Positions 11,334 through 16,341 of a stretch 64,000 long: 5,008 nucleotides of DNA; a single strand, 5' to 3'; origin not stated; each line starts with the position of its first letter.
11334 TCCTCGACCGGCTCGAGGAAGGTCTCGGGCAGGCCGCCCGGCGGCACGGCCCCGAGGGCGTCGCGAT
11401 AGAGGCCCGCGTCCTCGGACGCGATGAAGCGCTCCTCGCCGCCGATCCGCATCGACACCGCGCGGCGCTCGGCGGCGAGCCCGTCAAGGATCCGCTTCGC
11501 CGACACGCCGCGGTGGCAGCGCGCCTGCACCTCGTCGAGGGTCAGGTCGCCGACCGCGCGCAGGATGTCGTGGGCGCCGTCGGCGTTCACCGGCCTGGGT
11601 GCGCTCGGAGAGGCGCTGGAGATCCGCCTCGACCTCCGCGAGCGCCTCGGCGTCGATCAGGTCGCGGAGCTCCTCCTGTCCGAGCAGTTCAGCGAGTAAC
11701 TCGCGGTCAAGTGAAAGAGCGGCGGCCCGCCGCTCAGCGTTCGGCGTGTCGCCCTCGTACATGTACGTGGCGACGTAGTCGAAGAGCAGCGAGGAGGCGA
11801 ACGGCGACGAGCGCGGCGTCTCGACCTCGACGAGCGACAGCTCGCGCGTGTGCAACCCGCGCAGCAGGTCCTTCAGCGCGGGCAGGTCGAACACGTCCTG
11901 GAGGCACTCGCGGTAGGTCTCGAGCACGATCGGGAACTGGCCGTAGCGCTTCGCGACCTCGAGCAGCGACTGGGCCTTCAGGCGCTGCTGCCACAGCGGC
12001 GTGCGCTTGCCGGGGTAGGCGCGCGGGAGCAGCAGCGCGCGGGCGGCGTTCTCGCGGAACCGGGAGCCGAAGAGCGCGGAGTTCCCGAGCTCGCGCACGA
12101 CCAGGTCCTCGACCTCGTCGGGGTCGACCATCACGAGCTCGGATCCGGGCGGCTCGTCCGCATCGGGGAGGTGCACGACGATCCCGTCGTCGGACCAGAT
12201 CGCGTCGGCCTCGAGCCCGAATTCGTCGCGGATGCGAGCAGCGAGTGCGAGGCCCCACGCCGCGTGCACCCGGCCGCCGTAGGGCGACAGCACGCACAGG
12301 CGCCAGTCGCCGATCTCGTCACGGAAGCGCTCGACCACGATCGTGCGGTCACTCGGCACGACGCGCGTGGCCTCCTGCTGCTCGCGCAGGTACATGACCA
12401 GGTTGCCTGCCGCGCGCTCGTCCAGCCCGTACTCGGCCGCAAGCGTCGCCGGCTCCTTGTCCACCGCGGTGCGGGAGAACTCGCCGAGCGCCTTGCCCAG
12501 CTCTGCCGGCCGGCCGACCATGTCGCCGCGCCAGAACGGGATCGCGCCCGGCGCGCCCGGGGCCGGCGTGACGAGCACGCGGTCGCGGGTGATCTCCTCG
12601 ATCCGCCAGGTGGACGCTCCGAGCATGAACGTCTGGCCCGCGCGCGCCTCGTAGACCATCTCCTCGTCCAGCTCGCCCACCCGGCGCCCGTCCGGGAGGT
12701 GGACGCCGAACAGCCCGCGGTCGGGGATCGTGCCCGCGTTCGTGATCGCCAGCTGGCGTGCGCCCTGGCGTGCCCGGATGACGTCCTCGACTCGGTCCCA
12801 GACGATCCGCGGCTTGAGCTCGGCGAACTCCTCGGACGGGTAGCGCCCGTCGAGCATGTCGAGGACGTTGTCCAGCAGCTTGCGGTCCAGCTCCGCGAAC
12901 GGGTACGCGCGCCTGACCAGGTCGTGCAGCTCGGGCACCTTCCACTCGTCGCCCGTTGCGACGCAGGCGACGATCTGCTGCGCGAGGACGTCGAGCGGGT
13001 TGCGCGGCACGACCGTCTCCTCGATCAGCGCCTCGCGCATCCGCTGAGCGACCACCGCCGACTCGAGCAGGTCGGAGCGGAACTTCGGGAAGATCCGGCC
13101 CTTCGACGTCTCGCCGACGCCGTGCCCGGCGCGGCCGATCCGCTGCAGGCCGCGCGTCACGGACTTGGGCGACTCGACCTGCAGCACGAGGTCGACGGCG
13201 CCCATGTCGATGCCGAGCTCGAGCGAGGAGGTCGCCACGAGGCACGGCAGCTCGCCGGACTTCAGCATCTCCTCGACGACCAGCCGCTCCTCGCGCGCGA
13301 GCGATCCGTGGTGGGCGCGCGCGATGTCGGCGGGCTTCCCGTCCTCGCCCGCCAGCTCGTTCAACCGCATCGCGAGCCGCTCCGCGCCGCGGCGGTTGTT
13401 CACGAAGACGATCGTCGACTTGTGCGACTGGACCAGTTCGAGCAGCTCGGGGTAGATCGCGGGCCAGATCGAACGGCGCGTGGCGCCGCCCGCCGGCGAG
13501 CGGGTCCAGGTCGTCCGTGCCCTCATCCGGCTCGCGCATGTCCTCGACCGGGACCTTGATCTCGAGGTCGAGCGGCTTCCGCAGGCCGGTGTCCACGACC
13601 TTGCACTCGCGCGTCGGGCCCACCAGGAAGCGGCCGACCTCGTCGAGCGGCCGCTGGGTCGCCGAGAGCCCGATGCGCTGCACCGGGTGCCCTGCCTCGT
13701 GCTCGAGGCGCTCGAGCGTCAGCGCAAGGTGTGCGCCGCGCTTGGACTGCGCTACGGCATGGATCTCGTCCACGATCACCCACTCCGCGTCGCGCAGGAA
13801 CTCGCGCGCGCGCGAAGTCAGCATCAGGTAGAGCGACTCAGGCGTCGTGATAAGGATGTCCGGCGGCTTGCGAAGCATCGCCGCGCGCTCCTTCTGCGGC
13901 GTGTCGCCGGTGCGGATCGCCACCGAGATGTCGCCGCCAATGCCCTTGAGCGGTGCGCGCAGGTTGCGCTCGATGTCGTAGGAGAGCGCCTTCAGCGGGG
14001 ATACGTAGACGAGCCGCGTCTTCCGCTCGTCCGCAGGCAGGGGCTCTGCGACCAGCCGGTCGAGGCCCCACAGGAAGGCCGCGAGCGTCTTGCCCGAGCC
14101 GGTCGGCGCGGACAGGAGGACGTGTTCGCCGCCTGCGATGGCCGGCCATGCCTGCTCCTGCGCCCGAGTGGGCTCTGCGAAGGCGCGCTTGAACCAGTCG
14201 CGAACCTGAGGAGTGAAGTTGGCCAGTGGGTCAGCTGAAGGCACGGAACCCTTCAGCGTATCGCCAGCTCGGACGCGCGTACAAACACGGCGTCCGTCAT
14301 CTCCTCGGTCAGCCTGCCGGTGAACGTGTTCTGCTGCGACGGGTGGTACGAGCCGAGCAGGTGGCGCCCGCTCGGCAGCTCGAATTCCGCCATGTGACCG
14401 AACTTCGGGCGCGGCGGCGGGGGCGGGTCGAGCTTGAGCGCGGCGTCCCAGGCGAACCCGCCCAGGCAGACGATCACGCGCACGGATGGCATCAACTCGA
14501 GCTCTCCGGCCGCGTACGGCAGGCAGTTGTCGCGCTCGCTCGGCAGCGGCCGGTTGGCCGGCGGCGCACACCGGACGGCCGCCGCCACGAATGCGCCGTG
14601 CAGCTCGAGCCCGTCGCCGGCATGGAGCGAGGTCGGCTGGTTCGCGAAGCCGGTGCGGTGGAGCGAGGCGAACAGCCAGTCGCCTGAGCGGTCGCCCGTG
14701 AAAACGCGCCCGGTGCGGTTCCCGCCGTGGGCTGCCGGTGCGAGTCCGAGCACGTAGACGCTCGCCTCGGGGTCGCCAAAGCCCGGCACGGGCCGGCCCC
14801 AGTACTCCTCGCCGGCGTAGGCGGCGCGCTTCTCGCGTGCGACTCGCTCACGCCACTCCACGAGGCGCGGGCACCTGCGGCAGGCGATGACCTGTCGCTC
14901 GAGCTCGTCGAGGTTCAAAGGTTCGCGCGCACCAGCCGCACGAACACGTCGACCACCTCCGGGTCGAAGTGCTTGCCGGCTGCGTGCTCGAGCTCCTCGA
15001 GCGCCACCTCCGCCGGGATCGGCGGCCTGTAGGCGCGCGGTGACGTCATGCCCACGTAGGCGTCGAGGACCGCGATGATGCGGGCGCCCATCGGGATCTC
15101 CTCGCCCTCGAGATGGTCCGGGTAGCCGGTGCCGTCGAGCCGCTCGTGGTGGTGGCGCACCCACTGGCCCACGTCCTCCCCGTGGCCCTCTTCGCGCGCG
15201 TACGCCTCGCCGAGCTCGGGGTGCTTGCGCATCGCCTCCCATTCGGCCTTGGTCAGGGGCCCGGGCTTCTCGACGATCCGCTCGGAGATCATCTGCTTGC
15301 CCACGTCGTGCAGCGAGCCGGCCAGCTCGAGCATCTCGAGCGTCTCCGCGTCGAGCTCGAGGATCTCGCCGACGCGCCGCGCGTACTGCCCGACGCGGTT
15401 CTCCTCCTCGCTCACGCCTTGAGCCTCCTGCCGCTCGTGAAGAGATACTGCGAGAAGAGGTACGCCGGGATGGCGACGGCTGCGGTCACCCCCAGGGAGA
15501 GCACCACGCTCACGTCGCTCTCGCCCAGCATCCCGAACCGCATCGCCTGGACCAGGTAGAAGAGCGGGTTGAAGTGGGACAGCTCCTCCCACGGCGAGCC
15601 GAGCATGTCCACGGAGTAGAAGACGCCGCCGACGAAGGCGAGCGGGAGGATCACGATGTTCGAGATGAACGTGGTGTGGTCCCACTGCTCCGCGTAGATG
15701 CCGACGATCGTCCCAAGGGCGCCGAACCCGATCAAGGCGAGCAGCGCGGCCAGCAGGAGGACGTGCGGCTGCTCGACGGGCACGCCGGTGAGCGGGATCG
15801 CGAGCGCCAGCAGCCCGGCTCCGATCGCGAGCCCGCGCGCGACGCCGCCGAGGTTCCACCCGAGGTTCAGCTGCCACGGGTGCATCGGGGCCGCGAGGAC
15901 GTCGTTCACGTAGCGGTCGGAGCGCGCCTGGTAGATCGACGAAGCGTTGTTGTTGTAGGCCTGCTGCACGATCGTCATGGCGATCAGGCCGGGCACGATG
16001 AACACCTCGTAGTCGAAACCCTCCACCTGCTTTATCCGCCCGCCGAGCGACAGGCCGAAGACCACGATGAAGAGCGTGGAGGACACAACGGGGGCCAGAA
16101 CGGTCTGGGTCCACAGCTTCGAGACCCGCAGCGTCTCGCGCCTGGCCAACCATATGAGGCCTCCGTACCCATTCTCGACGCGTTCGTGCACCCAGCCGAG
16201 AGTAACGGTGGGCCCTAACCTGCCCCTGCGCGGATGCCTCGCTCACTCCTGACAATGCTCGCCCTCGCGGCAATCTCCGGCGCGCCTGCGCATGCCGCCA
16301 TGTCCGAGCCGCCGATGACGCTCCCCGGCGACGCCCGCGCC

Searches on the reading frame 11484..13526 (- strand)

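Call 33: search_protein_families(library=pfam, proteins=[window:11484-13526:-], max_evalue=0.0001)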
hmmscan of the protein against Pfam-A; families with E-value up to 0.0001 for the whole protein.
window:11484-13526:- (680 aa): 3 families
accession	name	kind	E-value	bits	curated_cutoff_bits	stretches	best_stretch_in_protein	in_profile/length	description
PF08494.16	DEAD_assoc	-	1.8e-63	214.3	23.5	1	390-577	1-191/191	DEAD/H associated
PF19306.5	WH_Lhr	-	8.1e-50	168.9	27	1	161-327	1-166/168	Large helicase-related protein, winged helix domain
PF00271.37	Helicase_C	-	2.3e-16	60.5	23.5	1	28-134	6-107/110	Helicase conserved C-terminal domain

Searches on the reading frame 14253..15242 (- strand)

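Call 51: search_protein_families(library=pfam, proteins=[window:14253-15242:-], max_evalue=0.0001)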
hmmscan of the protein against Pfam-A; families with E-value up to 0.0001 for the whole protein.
window:14253-15242:- (329 aa): 1 family
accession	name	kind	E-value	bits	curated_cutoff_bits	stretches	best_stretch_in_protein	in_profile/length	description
PF03167.25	UDG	-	8.8e-22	78.1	24.3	1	153-318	1-135/141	Uracil DNA glycosylase superfamily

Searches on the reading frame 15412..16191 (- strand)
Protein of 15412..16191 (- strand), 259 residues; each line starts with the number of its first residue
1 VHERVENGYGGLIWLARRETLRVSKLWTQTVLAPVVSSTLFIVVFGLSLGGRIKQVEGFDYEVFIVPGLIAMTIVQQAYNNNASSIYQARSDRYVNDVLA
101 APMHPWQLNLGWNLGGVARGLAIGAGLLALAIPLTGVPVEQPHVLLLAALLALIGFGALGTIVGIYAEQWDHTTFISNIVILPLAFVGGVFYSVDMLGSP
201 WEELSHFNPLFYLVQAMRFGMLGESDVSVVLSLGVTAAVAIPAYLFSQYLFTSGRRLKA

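Call 34: search_protein_families(library=pfam, proteins=[window:15412-16191:-], max_evalue=0.0001)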
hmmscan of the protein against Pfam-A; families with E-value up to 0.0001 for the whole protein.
window:15412-16191:- (259 aa): 2 families
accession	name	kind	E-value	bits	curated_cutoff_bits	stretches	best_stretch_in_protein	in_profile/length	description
PF01061.29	ABC2_membrane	-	3.3e-28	99.1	26.9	1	13-221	4-210/211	ABC-2 type transporter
PF12698.13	ABC2_membrane_3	-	6.9e-15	55.4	31.6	1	61-241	160-339/347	ABC-2 family transporter protein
